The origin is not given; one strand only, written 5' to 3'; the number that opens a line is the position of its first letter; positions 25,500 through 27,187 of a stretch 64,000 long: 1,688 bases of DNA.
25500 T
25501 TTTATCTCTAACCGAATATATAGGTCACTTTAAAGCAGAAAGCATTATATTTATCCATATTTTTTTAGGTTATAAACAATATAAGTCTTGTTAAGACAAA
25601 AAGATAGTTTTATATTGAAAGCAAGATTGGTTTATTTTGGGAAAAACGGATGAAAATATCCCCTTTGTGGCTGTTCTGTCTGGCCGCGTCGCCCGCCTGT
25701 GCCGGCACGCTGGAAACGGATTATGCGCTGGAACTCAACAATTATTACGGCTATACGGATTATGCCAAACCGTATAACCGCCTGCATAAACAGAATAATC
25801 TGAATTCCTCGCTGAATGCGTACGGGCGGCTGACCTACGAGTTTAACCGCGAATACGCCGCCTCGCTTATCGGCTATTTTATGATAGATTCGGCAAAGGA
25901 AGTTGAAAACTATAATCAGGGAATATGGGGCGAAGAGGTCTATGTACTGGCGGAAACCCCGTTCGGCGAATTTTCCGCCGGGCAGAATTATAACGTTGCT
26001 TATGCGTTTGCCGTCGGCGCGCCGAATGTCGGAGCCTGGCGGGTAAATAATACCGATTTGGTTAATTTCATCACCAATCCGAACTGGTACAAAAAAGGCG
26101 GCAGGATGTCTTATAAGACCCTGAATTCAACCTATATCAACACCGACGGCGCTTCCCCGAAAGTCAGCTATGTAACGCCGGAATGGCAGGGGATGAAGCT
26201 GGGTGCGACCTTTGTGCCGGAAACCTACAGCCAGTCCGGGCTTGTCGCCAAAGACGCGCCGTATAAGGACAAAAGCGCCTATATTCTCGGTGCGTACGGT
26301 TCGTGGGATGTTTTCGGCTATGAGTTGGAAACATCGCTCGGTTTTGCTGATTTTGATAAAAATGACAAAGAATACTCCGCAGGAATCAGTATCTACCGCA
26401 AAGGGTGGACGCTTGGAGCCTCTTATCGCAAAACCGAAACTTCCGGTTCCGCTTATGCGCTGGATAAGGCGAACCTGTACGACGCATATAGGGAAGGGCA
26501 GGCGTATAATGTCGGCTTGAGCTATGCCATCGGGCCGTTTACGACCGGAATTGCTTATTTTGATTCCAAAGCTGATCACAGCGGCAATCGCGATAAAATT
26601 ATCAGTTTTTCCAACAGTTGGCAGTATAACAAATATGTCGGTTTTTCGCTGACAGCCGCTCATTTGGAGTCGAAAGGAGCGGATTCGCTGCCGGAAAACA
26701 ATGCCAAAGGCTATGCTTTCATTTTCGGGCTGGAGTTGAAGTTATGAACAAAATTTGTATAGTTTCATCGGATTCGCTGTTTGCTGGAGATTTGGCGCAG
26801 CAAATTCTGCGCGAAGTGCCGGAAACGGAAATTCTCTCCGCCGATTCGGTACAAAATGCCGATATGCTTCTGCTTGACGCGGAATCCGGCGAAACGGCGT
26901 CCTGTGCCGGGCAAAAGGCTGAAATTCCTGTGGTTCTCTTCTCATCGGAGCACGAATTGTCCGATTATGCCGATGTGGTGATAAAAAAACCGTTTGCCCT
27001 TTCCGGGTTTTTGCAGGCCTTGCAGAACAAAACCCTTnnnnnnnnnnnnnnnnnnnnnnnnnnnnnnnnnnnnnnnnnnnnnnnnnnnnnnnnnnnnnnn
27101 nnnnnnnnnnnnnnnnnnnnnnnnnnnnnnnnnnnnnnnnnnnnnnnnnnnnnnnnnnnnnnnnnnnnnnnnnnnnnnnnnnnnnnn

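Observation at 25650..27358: Porin-like OMP translationally coupled to an orphan OmpR-type regulator with a minimal receiver domain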

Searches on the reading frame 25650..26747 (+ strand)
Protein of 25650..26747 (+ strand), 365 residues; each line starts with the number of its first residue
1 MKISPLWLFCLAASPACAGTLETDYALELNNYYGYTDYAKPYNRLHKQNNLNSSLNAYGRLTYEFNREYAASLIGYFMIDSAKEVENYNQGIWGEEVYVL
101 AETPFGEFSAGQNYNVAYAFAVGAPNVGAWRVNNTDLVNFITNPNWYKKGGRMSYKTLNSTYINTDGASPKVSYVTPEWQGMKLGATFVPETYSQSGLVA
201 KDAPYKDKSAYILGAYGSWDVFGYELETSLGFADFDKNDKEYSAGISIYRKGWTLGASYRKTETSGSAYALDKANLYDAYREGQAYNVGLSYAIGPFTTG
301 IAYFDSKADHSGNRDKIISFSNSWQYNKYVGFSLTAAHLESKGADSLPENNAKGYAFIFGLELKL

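Call 3: search_protein_families(library=pfam, proteins=[window:25650-26747:+], max_evalue=1)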
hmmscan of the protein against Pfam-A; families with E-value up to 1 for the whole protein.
window:25650-26747:+ (365 aa): 1 family
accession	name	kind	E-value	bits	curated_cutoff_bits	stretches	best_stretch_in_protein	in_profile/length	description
PF13609.12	Porin_4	-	7.9e-16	59.2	27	1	76-343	69-309/310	Gram-negative porin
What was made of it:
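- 25650..26747 (+): General-diffusion porin gene (365 aa). It has a Sec signal peptide, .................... The C-terminus is ...GLELKL. Pfam Porin_4, E 8e-16 (call 3).
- On Gram-negative general porin (Porin_4): 59 bits against a cut-off of 27 (call 3).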

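Call 4: search_protein_families(library=ncbifam, proteins=[window:25650-26747:+], max_evalue=1)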
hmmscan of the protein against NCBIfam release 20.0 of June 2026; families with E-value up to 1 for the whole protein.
window:25650-26747:+ (365 aa): 0 families

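Call 52: find_homologous_proteins(query=window:25650-26744:+, max_evalue=0.001)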
Query window:25650-26744:+ (365 aa): 162 proteins with E <= 0.001 among 2021 candidates; the best 120 are listed.
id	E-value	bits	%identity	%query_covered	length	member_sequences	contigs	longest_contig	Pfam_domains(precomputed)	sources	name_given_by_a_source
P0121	9.3e-242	820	99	100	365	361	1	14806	PF13609.13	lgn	-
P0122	3.7e-194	663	80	100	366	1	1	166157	PF13609.13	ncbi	-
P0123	7.0e-194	662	80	98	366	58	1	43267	PF13609.13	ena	-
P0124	3.7e-188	643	79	100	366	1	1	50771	PF13609.13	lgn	-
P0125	3.5e-186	637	76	100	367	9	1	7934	PF13609.13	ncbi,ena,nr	ncbi:MAG: porin [Alphaproteobacteria bacterium]|nr:porin [Alphaproteobacteria bacterium]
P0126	1.7e-179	615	73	100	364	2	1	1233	PF13609.13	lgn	-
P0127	7.0e-178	609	74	100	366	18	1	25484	PF13609.13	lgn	-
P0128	3.0e-177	607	74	100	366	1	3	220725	PF13609.13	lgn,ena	-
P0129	3.6e-177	607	75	100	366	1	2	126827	PF13609.13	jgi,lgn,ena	-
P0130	8.1e-177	606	73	100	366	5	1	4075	PF13609.13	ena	-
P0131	7.0e-175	600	75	100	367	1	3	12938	PF13609.13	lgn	-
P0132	9.5e-175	599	72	100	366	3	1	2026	PF13609.13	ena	-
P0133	1.2e-174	599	73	100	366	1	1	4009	PF13609.13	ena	-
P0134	2.8e-174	598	71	100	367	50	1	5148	PF13609.13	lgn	-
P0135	6.5e-174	596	72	100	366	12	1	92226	PF13609.13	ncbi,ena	-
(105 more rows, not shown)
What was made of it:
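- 25650..26747 (+): NCBI names homologues 'porin [Alphaproteobacteria bacterium]' (call 52).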

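Call 63: predict_structure(alignment_id=A3)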
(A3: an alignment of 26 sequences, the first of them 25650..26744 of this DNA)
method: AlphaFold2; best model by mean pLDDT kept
length: 365 residues; sequences in the alignment: 26
mean_pLDDT: 75.9   pTM: 0.74
mean pLDDT of the five models: 75.9, 75.2, 75.0, 70.1, 69.0
residues with pLDDT >= 90: 95; 70-90: 153; 50-70: 76; < 50: 41
segments of 3 or more residues with pLDDT < 50: 1-3, 84-90, 132-134, 143-150, 194-201, 203-205, 275-277
pLDDT, mean of each block of 10 residues (from residue 1): 50 56 91 84 76 87 91 88 48 77 93 83 65 53 48 53 58 93 92 50 57 93 93 80 90 89 66 52 80 90 81 80 89 87 73 84 89
secondary structure, 60 per line:
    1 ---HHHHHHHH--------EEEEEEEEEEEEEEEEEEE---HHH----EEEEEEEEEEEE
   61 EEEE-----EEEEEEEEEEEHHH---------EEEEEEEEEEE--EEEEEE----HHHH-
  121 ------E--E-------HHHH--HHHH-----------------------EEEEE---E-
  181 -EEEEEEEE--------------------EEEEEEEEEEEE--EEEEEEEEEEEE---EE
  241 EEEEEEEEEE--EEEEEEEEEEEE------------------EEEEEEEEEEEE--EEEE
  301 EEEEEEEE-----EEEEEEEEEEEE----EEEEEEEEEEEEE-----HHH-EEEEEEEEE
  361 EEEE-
elements in order: H4-11 E20-38 E49-64 E70-80 E93-103 E106-111 H116-119 H138-141 H144-147 E171-175 E182-189 E210-221 E224-235 E239-250 E253-264 E283-294 E297-308 E314-325 E330-342 E352-364
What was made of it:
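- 25650..26747 (+): The AF2 model has 16 strands and a long internal loop, with pLDDT 76 and pTM 0.74 (call 63).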

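Call 65: fold_search(model_id=the predicted structure, library=pdb)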
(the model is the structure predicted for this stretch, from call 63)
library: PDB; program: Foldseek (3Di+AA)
matches with E <= 10: 1131; with E <= 0.001: 313
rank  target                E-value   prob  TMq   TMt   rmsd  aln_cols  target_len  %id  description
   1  6ehb_C                3.8e-13  1.00  0.56  0.63   9.1       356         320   13  OmpU, an outer membrane protein, of Vibrio cholerae (released 2018-04-25)
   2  6ehb_B                3.8e-13  1.00  0.55  0.62   9.1       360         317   12  OmpU, an outer membrane protein, of Vibrio cholerae (released 2018-04-25)
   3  6ehb_A                4.6e-13  1.00  0.54  0.61   9.2       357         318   13  OmpU, an outer membrane protein, of Vibrio cholerae (released 2018-04-25)
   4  5nup_A                1.7e-12  1.00  0.60  0.63   6.7       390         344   12  Structural basis for maintenance of bacterial outer membrane lipid asymmetry (released 2017-10-25)
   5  4ft6                  2.7e-12  1.00  0.47  0.45   9.1       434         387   12  Crystal Structure of Pseudomonas aeruginosa OccK9 (OpdG) (released 2013-07-24)
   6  5onu_A                3.7e-12  1.00  0.57  0.65   8.4       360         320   12  Trimeric OmpU structure (released 2018-01-03)
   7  6ehc_A                3.7e-12  1.00  0.55  0.65   9.4       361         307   14  OmpUdeltaN (N-terminus deletion mutant of OmpU), outer membrane protein of Vibrio cholerae (released 2018-04-25)
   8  9a32_MODEL_1_A        3.9e-12  1.00  0.53  0.53  14.9       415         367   13  Model of E. coli OmpC by in-cell photo-crosslinking MS and deep learning (released 2023-02-24)
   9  1gfm                  4.4e-12  1.00  0.60  0.64   6.0       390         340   12  OMPF PORIN (MUTANT D113G) (released 1996-12-07)
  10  5mdq_A                5.7e-12  1.00  0.59  0.62   8.1       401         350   14  Crystal structure of outer membrane expressed Chitoporin VhChip from Vibrio harveyi (released 2017-12-20)
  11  5nxn_A                7.0e-12  1.00  0.63  0.66   5.8       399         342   14  Structure of a L5-deletion mutant of Providencia stuartii Omp-Pst1 (released 2018-02-21)
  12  1bt9                  7.4e-12  1.00  0.62  0.66   5.9       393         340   11  OMPF PORIN MUTANT D74A (released 1999-01-13)
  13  5dl7                  7.4e-12  1.00  0.47  0.43   8.8       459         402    9  Crystal structure of Acinetobacter baumannii OccAB3 (released 2016-02-03)
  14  8wv0_B                7.8e-12  1.00  0.58  0.63   7.8       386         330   14  Outer membrane porin of Burkholderia pseudomallei (BpsOmp38) (released 2024-10-30)
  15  5fvn_A                8.2e-12  1.00  0.61  0.65   6.6       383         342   12  X-ray crystal structure of Enterobacter cloacae OmpE36 porin. (released 2016-08-10)
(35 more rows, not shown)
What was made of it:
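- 25650..26747 (+): The best Foldseek PDB matches are OmpU, OmpF/OmpC, Omp32 and PorB (call 65).
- On Gram-negative general porin (Porin_4): AF2 predicts 16 strands, and the best Foldseek matches are OmpU, OmpF and Omp32 (calls 63, 65).
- Porin fold: calls 63, 65.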

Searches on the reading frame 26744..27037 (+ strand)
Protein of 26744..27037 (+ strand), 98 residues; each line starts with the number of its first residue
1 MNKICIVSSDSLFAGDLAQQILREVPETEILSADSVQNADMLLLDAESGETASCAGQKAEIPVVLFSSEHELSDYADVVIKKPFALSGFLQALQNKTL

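Call 68: search_solved_structures(query=A4, max_evalue=1, show_alignments=3)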
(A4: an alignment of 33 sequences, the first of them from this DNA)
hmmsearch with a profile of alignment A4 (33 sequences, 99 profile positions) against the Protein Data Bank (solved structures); distinct sequences matched with E-value up to 1: 64 (the best 60 are shown).
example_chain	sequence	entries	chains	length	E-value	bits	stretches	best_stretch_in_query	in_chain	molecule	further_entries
2pkx_A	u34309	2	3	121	0.0001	25.8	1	3-96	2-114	Transcriptional regulatory protein phoP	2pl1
8fk2_A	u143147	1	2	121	0.0004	23.9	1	29-97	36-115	Putative response regulator CovR VicR-like protein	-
6yqx_A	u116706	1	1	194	0.00042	23.8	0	18-48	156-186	de novo designed TIM barrel DeNovoTIM13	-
5uic_A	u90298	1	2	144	0.00046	23.7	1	36-96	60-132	Two-component response regulator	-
8svz_A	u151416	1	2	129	0.00096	22.7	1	37-98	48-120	Two-component response regulator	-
3dge_C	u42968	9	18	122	0.0013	22.2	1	29-96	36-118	Response regulator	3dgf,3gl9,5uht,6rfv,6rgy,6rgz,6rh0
6azr_B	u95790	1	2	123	0.0013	22.2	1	29-96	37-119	Chemotaxis regulator-transmits chemoreceptor signals to flagelllar motor components CheY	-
9lbr_A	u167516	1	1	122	0.0013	22.2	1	29-96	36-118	Response regulator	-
4ja2_A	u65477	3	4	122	0.0014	22.1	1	30-96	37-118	Response regulator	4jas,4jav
6ont_A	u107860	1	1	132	0.0017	21.9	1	36-92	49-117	Two-component response regulator 1452 receiver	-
4q7e_A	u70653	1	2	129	0.0022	21.5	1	3-98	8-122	Response regulator of a two component regulatory system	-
6yqy_A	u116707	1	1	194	0.003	21.1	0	18-50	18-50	de novo designed TIM barrel sTIM11noCys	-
7a8s_A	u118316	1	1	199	0.0039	20.7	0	18-50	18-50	sTIM11_h3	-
8ted_A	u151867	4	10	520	0.004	20.7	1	35-97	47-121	Response regulator receiver protein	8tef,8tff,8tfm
8thp_A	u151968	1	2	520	0.0041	20.6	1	35-97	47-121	Response regulator receiver protein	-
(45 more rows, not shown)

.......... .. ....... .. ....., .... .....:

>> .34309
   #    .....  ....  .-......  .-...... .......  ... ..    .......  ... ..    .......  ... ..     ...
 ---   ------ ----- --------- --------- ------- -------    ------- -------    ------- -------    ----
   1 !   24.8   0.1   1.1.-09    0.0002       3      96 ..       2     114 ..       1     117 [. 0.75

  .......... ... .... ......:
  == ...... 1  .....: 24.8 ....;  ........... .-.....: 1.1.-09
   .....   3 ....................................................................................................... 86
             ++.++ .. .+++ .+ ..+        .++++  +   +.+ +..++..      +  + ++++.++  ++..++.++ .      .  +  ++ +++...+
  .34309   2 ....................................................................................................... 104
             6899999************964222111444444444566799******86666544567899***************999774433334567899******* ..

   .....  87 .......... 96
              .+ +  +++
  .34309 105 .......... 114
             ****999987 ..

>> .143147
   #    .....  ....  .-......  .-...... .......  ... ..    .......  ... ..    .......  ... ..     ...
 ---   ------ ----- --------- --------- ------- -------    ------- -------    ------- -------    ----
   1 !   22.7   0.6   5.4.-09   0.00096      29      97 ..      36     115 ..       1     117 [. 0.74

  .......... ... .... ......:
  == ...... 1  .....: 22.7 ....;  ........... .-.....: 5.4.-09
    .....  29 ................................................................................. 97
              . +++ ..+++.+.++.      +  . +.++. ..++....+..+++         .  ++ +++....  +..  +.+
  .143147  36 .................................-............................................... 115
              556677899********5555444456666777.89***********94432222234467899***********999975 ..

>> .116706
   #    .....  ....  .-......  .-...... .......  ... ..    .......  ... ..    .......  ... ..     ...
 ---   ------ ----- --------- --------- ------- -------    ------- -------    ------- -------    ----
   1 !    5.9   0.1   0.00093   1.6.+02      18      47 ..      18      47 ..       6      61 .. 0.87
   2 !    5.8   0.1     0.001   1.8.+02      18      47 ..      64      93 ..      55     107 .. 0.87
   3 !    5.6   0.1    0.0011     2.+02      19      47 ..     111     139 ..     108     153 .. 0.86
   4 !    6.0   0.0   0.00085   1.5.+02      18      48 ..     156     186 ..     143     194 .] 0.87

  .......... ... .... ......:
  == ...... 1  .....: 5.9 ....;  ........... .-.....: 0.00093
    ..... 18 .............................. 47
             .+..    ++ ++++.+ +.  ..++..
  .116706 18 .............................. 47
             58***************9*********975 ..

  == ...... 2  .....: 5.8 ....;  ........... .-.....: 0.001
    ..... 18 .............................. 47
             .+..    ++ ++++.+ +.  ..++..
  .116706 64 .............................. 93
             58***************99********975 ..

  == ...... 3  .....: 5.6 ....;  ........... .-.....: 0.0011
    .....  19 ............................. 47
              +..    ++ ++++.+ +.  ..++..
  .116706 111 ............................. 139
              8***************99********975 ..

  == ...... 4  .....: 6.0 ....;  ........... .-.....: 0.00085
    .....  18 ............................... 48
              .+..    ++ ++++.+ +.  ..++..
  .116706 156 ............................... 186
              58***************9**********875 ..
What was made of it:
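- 26744..27028 (+): Regulator N-domain (aa 1-95): a truncated, degenerate receiver. D45 is the codon at 26876-26878 and K82 the codon at 26987-26989. The best is the PhoP receiver, E 1e-4, aligned over the full length, with D45 on the acceptor Asp and KPF on KPF (call 68).
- On Response-regulator receiver (REC, Pfam Response_reg): A profile of the N-domain alone does find receiver domains in the PDB, but weakly (best E 1e-4, call 68).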
